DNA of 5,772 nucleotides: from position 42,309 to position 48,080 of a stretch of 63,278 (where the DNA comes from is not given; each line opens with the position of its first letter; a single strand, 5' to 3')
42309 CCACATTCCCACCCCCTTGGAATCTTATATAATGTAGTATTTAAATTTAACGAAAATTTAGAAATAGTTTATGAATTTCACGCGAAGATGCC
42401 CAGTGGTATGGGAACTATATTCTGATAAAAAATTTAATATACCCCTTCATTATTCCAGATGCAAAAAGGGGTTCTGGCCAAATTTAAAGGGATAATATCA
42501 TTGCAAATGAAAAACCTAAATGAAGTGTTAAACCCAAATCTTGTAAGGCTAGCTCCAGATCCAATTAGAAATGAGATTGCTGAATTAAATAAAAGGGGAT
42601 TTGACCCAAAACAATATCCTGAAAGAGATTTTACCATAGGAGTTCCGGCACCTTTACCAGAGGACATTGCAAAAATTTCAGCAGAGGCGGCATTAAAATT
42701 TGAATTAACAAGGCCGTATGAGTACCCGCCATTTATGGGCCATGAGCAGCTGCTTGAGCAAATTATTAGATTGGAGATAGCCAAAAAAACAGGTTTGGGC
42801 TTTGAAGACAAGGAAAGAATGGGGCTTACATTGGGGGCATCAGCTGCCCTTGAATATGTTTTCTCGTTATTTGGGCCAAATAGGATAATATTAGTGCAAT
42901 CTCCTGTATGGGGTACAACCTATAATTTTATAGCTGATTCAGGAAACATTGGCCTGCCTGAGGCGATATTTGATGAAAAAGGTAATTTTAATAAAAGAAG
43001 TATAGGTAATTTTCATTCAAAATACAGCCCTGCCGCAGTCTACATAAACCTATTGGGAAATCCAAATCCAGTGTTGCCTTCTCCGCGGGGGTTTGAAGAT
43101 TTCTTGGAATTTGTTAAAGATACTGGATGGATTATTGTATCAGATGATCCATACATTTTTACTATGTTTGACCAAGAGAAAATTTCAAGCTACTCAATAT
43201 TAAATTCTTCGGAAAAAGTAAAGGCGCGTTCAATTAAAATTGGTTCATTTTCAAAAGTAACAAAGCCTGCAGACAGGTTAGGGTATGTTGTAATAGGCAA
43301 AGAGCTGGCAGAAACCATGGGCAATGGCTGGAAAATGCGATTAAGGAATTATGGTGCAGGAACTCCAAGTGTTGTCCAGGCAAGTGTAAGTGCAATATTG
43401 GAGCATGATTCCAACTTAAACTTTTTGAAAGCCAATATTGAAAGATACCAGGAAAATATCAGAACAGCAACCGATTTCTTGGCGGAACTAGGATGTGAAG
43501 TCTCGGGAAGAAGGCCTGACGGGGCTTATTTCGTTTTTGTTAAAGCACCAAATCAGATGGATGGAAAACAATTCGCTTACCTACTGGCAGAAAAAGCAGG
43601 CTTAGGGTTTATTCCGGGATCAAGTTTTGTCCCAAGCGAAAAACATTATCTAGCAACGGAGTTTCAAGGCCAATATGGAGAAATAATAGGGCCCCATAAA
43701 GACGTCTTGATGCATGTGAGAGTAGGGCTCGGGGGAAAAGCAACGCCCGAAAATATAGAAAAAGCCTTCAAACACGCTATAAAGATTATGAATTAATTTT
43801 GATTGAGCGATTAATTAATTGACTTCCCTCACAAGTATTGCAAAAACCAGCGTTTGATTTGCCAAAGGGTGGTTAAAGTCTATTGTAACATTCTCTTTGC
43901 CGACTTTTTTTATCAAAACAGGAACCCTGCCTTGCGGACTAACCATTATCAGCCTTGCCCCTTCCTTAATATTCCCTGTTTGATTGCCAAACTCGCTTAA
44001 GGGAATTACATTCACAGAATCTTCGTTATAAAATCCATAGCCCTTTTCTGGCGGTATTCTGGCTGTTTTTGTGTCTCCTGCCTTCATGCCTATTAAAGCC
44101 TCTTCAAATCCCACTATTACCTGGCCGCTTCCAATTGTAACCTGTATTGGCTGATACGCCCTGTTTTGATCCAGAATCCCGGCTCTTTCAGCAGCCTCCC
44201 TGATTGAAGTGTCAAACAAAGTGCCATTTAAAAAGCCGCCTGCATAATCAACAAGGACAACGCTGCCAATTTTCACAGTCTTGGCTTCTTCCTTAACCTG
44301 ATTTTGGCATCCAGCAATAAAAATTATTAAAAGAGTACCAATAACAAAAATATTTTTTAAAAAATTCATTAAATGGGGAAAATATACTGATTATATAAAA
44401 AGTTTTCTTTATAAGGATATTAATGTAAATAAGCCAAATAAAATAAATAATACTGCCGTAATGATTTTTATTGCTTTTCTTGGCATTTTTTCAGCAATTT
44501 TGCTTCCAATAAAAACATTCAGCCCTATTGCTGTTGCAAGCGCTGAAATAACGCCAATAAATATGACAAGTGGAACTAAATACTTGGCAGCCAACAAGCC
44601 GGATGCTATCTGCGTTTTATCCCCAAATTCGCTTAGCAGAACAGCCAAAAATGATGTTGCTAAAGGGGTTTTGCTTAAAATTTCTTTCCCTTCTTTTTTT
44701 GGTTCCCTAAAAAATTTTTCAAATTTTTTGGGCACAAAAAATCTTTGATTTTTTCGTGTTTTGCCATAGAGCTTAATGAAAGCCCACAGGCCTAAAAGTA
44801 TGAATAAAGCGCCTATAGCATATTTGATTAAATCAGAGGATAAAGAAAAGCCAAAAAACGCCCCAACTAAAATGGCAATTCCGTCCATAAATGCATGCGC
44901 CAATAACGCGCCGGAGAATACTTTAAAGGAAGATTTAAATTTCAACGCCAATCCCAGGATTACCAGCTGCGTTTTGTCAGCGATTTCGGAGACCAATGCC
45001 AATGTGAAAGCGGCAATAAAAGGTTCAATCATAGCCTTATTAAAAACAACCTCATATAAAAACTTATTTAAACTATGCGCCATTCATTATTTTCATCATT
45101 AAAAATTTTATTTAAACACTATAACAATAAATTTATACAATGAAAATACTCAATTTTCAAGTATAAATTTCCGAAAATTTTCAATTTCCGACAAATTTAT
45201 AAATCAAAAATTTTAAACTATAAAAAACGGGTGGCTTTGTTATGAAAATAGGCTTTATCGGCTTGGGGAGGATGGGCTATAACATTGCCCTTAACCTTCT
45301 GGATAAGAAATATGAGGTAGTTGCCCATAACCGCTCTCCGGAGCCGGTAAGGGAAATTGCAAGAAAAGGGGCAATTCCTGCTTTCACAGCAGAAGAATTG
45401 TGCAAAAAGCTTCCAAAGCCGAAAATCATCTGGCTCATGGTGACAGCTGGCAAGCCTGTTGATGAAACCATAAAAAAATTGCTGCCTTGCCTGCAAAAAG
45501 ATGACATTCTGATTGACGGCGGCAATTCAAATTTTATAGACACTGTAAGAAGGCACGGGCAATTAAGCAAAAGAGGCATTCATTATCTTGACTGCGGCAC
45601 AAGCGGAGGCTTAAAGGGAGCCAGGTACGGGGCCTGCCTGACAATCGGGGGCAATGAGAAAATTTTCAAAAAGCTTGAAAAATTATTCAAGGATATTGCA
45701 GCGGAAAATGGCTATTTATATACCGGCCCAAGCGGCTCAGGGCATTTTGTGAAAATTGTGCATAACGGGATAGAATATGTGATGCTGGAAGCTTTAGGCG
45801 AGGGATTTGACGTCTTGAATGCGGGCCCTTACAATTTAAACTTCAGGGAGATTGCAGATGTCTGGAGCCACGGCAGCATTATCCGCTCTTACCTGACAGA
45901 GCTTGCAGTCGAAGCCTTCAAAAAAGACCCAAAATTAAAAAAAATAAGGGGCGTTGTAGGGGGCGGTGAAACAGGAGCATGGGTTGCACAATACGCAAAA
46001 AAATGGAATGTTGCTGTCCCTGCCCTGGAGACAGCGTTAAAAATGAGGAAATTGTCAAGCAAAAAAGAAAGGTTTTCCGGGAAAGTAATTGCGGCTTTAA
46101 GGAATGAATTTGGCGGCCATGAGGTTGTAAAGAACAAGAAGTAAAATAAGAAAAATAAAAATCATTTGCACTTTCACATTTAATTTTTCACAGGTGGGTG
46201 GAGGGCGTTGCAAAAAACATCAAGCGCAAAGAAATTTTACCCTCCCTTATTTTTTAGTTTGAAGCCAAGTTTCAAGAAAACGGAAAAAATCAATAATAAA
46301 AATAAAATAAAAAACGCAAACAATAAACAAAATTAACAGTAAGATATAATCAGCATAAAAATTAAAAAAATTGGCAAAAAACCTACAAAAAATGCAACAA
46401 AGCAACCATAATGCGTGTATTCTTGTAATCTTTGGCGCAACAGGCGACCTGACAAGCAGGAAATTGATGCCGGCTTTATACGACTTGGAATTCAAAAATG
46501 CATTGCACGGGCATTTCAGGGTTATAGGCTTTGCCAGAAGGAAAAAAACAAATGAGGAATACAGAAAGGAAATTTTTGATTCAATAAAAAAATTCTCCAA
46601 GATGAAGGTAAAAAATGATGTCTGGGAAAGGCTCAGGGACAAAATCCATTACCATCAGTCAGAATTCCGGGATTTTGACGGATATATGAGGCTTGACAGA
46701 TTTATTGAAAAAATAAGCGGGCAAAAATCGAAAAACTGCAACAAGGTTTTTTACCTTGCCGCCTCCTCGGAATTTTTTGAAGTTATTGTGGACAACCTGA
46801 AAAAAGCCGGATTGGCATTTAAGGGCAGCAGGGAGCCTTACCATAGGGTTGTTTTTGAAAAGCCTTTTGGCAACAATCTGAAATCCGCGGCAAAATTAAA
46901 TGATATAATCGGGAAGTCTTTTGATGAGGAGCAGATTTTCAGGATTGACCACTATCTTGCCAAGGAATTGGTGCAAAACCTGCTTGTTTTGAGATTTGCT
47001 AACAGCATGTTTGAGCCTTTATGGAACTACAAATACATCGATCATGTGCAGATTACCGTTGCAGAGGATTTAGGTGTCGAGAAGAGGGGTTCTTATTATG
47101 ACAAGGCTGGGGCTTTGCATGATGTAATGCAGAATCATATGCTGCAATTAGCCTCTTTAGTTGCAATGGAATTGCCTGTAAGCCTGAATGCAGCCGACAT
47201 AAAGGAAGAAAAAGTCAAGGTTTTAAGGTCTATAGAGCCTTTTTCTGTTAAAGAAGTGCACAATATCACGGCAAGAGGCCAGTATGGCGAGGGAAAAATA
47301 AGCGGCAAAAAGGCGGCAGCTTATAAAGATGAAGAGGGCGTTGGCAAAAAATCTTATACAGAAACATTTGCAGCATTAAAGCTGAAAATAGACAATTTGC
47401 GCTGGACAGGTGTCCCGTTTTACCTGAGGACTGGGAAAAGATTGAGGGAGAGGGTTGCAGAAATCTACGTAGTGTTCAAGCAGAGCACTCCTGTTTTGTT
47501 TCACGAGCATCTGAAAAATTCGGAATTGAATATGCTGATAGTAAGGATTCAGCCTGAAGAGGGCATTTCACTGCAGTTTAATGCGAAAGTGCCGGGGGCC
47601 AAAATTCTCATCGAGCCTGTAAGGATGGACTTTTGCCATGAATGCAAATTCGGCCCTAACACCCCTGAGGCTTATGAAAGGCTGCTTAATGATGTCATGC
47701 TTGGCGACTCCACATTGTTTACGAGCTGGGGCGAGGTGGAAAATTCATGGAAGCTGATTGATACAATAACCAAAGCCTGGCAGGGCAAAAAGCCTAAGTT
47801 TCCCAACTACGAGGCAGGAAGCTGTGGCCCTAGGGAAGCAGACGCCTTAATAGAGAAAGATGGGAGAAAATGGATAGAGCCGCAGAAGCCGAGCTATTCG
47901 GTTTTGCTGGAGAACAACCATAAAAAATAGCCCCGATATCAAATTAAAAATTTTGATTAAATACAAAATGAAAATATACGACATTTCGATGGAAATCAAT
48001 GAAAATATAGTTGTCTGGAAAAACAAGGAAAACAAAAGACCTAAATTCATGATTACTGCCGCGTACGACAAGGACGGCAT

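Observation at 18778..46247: Five-copy family of ~80-nt pseudoknot elements downstream of genes, with compensatory base changes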

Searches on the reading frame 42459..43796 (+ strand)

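Call 54: search_protein_families(library=pfam, proteins=[window:42459-43796:+], max_evalue=0.001)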
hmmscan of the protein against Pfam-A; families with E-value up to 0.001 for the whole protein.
window:42459-43796:+ (445 aa): 1 family
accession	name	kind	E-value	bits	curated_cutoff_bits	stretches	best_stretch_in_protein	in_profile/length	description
PF00155.27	Aminotran_1_2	-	4.5e-19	69.3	19.7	1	88-390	37-336/361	Aminotransferase class I and II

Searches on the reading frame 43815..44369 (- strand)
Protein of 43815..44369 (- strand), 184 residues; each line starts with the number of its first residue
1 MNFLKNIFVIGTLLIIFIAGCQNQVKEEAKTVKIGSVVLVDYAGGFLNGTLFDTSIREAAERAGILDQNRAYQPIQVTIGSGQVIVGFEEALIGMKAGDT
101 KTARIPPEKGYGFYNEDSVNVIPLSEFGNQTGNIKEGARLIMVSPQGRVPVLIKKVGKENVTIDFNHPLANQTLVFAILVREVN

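Call 64: search_protein_families(library=pfam, proteins=[window:43815-44369:-])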
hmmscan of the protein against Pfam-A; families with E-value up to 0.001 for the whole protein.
window:43815-44369:- (184 aa): 1 family
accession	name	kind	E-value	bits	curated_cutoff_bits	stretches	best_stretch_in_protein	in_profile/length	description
PF00254.34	FKBP_C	-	8.5e-16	58.5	21.1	1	30-113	3-73/94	FKBP-type peptidyl-prolyl cis-trans isomerase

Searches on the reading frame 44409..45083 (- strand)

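Call 64: search_protein_families(library=pfam, proteins=[window:44409-45083:-])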
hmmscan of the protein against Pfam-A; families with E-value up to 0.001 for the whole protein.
window:44409-45083:- (224 aa): 1 family
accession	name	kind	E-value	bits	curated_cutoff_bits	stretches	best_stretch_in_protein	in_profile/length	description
PF01169.24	GDT1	-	6.8e-38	129.3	27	2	143-217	2-75/75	Divalent cation/proton antiporter GDT1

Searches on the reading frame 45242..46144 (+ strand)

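Call 10: search_protein_families(library=pfam, proteins=[window:45242-46144:+])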
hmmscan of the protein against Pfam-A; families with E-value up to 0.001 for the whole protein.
window:45242-46144:+ (300 aa): 5 families
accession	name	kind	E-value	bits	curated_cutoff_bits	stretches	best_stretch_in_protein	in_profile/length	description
PF03446.21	NAD_binding_2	-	7.1e-44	150.1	21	1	2-155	1-155/161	NAD binding domain of 6-phosphogluconate dehydrogenase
PF00393.24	6PGD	-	3.5e-19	69.7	27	1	167-277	1-118/290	6-phosphogluconate dehydrogenase, C-terminal domain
PF03807.23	F420_oxidored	-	1.9e-08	35.2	21.6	1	2-92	1-90/94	NADP oxidoreductase coenzyme F420-dependent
PF02826.25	2-Hacid_dh_C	-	3e-06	27.2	25.1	0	2-99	38-132/178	D-isomer specific 2-hydroxyacid dehydrogenase, NAD binding domain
PF01488.26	Shikimate_DH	-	0.00015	22.3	24.3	0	2-73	14-89/138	Shikimate / quinate 5-dehydrogenase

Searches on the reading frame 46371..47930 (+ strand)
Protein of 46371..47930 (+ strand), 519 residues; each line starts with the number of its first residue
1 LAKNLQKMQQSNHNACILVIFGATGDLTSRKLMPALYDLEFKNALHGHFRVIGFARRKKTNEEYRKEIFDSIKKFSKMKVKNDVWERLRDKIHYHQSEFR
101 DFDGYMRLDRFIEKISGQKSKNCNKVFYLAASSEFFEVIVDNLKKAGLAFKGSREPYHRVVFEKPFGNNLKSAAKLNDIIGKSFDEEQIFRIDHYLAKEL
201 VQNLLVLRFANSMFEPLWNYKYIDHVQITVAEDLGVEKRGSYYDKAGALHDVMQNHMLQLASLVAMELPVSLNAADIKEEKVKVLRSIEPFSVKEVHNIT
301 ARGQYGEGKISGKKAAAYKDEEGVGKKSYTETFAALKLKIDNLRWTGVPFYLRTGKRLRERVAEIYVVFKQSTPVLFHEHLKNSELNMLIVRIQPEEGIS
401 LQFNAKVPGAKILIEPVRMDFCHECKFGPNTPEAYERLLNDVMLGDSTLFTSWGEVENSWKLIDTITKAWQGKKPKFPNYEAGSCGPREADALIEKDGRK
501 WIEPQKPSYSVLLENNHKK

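Call 10: search_protein_families(library=pfam, proteins=[window:46371-47930:+])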
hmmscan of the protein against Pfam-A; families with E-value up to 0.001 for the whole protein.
window:46371-47930:+ (519 aa): 2 families
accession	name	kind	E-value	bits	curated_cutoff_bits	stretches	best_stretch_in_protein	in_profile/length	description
PF02781.21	G6PD_C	-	3.4e-121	404.3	27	1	205-501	1-295/296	Glucose-6-phosphate dehydrogenase, C-terminal domain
PF00479.28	G6PD_N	-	1.2e-58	199.2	22.1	1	19-203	1-183/183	Glucose-6-phosphate dehydrogenase, NAD binding domain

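Call 46: find_homologous_proteins(query=window:46371-47930:+, max_evalue=1e-50)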
Query window:46371-47930:+ (519 aa): 8000 proteins with E <= 1e-50 among 8000 candidates; the best 120 are listed.
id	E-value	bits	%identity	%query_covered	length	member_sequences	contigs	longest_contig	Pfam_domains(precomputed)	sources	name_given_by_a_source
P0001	0.0e+0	1172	100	99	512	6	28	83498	PF02781.22,PF00479.29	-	-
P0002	6.9e-255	865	74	98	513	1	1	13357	PF02781.22,PF00479.29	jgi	-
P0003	6.6e-253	858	74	98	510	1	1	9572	PF02781.22,PF00479.29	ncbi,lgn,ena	-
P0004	1.1e-250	851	73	99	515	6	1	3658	PF02781.22,PF00479.29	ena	-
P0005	1.5e-243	827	70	97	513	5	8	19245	PF02781.22,PF00479.29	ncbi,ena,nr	ncbi:glucose-6-phosphate dehydrogenase [Candidatus Woesearchaeota archaeon]|nr:glucose-6-phosphate d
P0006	6.0e-231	786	68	98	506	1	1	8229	PF02781.22,PF00479.29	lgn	-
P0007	3.5e-229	780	73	89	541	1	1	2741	PF02781.22,PF00479.29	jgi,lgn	-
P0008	6.4e-221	753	66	98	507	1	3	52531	PF02781.22,PF00479.29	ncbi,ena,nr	ncbi:MAG: glucose-6-phosphate dehydrogenase [Nanoarchaeota archaeon]|nr:glucose-6-phosphate dehydrog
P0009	1.8e-219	748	66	97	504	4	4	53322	PF02781.22,PF00479.29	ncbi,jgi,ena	jgi:glucose-6-phosphate 1-dehydrogenase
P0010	6.9e-219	746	66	97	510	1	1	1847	PF02781.22,PF00479.29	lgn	-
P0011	4.0e-218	743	66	97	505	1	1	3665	PF02781.22,PF00479.29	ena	-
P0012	6.5e-218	743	66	97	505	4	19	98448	PF02781.22,PF00479.29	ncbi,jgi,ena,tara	jgi:glucose-6-phosphate 1-dehydrogenase|tara:strand:+ start:87868 stop:89385 length:1518 start_codon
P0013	6.3e-217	740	64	97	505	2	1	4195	PF02781.22,PF00479.29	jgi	-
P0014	3.9e-215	734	65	97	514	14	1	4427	PF02781.22,PF00479.29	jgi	-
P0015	8.4e-215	733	64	97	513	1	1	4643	PF02781.22,PF00479.29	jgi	-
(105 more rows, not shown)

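Call 47: find_encoding_contigs(protein=P0002, flank=10000, max_places=2)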
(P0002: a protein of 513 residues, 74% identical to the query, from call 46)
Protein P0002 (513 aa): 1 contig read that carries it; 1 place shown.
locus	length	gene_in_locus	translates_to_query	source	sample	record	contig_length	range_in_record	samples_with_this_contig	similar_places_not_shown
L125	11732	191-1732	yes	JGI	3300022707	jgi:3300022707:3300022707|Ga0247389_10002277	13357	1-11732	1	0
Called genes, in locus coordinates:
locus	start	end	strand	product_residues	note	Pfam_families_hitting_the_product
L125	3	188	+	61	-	?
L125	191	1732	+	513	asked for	PF00479:G6PD_N, PF02781:G6PD_C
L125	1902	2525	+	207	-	PF04199:Cyclase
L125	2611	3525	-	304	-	PF01497:Peripla_BP_2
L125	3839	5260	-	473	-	PF00501:AMP-binding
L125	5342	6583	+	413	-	PF07690:MFS_1, PF12832:MFS_1_like, PF13347:MFS_2, PF11700:ATG22, PF07690:MFS_1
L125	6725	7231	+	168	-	-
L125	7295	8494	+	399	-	PF21269:TreT_GT1, PF00534:Glycos_transf_1, PF13692:Glyco_trans_1_4, PF20706:GT4-conflict (weak), PF13524:Glyco_trans_1_2 (weak)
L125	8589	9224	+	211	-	-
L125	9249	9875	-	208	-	PF04493:Endonuclease_5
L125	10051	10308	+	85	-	PF04014:MazE_antitoxin (weak)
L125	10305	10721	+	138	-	PF13470:PIN_3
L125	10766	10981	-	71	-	-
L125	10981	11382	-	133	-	-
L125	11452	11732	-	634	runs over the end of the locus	?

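Call 48: find_encoding_contigs(protein=P0003, flank=10000, max_places=2)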
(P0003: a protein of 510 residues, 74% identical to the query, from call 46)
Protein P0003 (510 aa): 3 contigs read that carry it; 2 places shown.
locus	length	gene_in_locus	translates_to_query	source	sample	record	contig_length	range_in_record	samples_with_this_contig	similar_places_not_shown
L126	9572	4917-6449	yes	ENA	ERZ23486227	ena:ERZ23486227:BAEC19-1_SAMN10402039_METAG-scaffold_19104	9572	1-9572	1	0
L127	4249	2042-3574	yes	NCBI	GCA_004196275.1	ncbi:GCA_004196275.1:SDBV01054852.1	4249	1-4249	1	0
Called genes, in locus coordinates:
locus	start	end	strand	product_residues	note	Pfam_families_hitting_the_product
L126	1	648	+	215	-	?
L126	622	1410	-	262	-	PF01135:PCMT, PF00398:RrnaAD, PF13489:Methyltransf_23 (weak), PF08241:Methyltransf_11 (weak), PF13649:Methyltransf_25, PF13847:Methyltransf_31 (weak)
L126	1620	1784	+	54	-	PF23477:zf_Tbcl_2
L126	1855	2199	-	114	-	-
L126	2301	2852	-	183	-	PF00254:FKBP_C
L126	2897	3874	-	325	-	PF01734:Patatin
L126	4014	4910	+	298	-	PF02826:2-Hacid_dh_C, PF03446:NAD_binding_2, PF03807:F420_oxidored (weak), PF00393:6PGD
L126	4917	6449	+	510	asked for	PF00479:G6PD_N, PF02781:G6PD_C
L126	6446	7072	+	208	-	PF04199:Cyclase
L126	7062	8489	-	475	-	PF00501:AMP-binding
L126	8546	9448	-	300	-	-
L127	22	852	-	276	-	PF01734:Patatin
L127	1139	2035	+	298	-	PF02826:2-Hacid_dh_C, PF03446:NAD_binding_2, PF03807:F420_oxidored (weak), PF00393:6PGD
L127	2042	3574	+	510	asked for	PF00479:G6PD_N, PF02781:G6PD_C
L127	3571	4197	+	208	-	PF04199:Cyclase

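Call 49: find_encoding_contigs(protein=P0005, flank=10000, max_places=2)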
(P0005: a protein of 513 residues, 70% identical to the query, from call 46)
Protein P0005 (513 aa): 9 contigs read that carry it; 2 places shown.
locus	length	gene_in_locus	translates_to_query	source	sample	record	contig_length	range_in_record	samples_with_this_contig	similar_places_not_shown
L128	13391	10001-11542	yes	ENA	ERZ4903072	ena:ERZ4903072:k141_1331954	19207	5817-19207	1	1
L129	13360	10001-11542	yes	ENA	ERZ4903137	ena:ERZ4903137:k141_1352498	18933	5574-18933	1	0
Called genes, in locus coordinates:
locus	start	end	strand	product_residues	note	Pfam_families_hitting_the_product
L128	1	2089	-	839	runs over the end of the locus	PF01411:tRNA-synt_2c, PF07973:tRNA_SAD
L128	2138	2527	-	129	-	PF01850:PIN (faint)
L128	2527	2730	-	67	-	-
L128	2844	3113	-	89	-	PF03144:GTP_EFTU_D2 (weak)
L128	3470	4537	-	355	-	PF00817:IMS, PF11798:IMS_HHH, PF21999:IMS_HHH_1 (weak), PF11799:IMS_C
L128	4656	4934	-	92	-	PF01844:HNH, PF13391:HNH_2, PF14279:HNH_5 (weak)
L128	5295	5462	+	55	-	PF23477:zf_Tbcl_2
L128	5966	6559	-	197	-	PF00254:FKBP_C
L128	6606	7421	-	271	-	-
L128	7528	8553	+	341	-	PF13412:HTH_24 (faint)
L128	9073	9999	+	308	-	PF03446:NAD_binding_2, PF00393:6PGD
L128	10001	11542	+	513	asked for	PF00479:G6PD_N, PF02781:G6PD_C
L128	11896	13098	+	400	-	PF21269:TreT_GT1, PF00534:Glycos_transf_1, PF13692:Glyco_trans_1_4, PF13524:Glyco_trans_1_2 (weak), PF20706:GT4-conflict (weak)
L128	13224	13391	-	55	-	?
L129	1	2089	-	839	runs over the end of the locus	PF01411:tRNA-synt_2c, PF07973:tRNA_SAD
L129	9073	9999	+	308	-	PF03446:NAD_binding_2, PF00393:6PGD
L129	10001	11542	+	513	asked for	PF00479:G6PD_N, PF02781:G6PD_C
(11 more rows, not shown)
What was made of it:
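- In four contigs from three related lineages the 6PGD-G6PD genes are 1-6 nt apart, against 226 nt holding c5 in the window (calls 47-49).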
